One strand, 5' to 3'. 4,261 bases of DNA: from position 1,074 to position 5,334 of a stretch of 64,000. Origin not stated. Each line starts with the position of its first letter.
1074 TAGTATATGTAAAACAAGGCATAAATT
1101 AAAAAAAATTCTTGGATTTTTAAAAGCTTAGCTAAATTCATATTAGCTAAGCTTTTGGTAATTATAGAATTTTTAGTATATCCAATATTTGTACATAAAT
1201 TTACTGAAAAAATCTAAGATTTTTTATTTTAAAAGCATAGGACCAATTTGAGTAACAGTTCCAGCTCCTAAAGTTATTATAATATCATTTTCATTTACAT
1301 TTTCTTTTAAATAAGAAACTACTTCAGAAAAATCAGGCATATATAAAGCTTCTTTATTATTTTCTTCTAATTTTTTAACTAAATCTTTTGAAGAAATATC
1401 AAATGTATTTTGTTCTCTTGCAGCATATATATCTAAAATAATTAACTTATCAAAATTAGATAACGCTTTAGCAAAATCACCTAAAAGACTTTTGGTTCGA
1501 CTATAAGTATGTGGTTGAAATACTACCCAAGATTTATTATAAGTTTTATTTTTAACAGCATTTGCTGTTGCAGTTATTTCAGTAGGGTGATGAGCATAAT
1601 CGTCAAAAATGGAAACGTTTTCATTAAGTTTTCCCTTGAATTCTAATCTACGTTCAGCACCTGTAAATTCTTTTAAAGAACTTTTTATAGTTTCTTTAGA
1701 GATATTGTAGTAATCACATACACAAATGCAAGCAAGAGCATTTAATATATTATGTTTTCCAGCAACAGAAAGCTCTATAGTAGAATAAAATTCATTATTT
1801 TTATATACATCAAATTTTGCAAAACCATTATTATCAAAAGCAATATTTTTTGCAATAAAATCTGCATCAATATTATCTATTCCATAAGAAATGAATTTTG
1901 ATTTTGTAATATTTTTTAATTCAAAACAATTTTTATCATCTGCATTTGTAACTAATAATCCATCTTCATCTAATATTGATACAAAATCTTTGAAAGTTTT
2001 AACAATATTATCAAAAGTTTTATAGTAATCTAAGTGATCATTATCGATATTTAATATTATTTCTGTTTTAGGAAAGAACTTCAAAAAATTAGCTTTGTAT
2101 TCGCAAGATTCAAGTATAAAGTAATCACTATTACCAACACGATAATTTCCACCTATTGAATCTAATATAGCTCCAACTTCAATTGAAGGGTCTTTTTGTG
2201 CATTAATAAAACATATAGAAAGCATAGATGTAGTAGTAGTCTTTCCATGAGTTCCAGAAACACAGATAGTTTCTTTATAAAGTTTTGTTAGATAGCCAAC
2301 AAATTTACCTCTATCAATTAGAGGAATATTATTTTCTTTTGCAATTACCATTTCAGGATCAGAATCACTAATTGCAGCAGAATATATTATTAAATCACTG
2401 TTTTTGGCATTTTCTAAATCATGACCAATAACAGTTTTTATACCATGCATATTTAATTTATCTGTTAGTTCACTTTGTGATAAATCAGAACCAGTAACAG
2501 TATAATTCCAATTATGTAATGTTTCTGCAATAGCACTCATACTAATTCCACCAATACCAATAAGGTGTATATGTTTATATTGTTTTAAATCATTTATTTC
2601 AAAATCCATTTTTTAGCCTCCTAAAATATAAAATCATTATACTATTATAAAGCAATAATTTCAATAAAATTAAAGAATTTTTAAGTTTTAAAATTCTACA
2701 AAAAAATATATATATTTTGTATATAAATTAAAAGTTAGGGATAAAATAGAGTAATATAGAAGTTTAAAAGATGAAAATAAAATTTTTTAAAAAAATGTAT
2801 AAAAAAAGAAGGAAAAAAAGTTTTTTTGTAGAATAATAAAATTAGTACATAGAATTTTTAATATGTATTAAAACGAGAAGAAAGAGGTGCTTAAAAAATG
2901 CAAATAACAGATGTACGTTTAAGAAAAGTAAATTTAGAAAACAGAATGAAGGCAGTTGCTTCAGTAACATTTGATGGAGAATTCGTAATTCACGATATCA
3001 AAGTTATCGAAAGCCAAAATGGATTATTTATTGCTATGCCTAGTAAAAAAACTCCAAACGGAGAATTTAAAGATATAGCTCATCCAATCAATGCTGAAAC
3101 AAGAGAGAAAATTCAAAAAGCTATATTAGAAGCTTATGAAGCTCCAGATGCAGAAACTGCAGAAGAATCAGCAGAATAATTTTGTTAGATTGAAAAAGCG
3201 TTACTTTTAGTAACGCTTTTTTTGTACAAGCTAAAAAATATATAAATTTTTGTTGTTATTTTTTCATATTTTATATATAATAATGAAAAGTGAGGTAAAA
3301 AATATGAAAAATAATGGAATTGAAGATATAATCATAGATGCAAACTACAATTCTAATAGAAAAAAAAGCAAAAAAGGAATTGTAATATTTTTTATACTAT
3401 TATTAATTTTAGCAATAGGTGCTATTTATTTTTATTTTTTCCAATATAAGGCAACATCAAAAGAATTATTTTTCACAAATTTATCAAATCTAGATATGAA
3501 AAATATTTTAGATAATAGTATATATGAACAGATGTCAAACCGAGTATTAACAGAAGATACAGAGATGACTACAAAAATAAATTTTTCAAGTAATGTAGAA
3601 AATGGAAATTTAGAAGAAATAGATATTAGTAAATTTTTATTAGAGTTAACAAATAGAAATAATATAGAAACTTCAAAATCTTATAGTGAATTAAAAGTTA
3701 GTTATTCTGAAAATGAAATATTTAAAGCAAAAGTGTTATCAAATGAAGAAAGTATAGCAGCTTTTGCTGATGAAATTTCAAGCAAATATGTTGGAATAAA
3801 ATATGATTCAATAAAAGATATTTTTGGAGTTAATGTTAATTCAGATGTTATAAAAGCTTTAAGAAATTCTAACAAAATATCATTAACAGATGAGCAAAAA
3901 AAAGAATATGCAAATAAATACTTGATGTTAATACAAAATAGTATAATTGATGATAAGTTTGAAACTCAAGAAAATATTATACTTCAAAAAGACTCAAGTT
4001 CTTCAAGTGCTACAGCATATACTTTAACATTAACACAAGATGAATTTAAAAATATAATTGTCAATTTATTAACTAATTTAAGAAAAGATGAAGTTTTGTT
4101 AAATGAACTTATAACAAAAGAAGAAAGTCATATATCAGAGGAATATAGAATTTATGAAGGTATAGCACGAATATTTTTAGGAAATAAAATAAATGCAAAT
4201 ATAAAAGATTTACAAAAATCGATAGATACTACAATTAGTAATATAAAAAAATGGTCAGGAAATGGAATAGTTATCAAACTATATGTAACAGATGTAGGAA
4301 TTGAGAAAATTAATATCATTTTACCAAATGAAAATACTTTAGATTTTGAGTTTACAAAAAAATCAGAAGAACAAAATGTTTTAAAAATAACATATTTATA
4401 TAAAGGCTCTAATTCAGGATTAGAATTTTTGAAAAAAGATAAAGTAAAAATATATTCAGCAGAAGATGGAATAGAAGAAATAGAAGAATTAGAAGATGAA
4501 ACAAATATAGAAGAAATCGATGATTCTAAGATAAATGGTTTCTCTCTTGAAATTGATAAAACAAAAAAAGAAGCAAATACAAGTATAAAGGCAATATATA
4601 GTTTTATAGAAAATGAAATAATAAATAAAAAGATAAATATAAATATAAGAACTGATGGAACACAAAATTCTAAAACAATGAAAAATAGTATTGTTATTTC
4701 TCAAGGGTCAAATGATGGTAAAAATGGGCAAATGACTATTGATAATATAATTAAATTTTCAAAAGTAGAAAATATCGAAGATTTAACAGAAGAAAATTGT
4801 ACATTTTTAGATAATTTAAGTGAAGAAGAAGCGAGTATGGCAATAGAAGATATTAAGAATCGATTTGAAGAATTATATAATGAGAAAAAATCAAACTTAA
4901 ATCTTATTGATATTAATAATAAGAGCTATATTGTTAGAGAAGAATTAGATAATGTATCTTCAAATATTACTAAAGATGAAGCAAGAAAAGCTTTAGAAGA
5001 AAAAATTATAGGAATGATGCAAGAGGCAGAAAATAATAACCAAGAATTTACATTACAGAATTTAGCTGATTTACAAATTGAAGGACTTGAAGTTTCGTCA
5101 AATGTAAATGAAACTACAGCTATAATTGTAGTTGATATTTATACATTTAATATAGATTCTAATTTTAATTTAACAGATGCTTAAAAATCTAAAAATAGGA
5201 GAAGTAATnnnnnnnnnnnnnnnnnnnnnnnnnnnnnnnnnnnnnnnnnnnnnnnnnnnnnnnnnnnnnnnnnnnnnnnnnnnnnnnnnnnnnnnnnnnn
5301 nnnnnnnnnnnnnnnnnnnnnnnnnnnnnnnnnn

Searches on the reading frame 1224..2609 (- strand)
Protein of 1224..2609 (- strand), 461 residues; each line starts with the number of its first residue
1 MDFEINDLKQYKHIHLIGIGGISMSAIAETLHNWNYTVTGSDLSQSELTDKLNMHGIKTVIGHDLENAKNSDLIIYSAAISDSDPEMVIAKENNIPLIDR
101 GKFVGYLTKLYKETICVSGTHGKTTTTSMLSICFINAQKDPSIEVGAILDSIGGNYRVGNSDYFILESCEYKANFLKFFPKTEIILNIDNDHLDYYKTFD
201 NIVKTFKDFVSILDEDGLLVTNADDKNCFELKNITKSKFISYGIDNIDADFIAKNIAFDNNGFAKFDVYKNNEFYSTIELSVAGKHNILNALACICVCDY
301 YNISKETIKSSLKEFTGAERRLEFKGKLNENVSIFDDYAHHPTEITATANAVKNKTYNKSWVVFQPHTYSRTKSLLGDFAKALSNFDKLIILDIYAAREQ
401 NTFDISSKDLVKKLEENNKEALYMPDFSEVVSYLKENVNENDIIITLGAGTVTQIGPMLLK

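Call 88: search_protein_families(library=pfam, proteins=[window:1224-2609:-], max_evalue=0.00001)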
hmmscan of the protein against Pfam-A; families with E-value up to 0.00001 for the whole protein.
window:1224-2609:- (461 aa): 3 families
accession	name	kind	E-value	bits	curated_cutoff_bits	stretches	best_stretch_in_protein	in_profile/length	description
PF08245.18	Mur_ligase_M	-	1.6e-29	103.7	24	1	117-298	1-200/200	Mur ligase middle domain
PF01225.30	Mur_ligase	-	8.9e-22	77.7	21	1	13-111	1-94/95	Mur ligase family, catalytic domain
PF02875.26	Mur_ligase_C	-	8.3e-20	72.3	28.4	1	320-450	1-127/127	Mur ligase, glutamate ligase domain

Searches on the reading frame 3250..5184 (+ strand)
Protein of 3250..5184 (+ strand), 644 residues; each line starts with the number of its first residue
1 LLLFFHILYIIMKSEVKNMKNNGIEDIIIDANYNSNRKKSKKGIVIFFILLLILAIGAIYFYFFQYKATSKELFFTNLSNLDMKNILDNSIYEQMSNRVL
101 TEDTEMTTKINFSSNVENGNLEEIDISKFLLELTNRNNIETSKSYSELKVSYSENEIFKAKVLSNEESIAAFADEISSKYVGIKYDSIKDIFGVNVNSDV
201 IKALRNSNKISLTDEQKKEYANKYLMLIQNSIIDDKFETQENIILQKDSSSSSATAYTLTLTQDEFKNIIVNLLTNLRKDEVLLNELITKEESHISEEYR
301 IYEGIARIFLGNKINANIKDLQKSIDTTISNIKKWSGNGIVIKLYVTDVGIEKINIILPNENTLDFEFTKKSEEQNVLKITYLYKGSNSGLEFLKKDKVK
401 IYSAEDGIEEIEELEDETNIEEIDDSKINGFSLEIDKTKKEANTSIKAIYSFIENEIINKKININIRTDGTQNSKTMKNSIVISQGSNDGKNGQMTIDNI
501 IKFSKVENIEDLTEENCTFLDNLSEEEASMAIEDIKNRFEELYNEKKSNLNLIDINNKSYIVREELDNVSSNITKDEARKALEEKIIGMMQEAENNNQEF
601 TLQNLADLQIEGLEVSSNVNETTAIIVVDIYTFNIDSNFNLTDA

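Call 88: search_protein_families(library=pfam, proteins=[window:3250-5184:+], max_evalue=0.00001)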
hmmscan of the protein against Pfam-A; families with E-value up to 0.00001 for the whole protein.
window:3250-5184:+ (644 aa): 1 family
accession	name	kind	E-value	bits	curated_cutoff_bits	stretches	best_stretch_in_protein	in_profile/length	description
PF20224.3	DUF6583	-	7.8e-11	41.7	27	1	37-289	1-268/473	Family of unknown function (DUF6583)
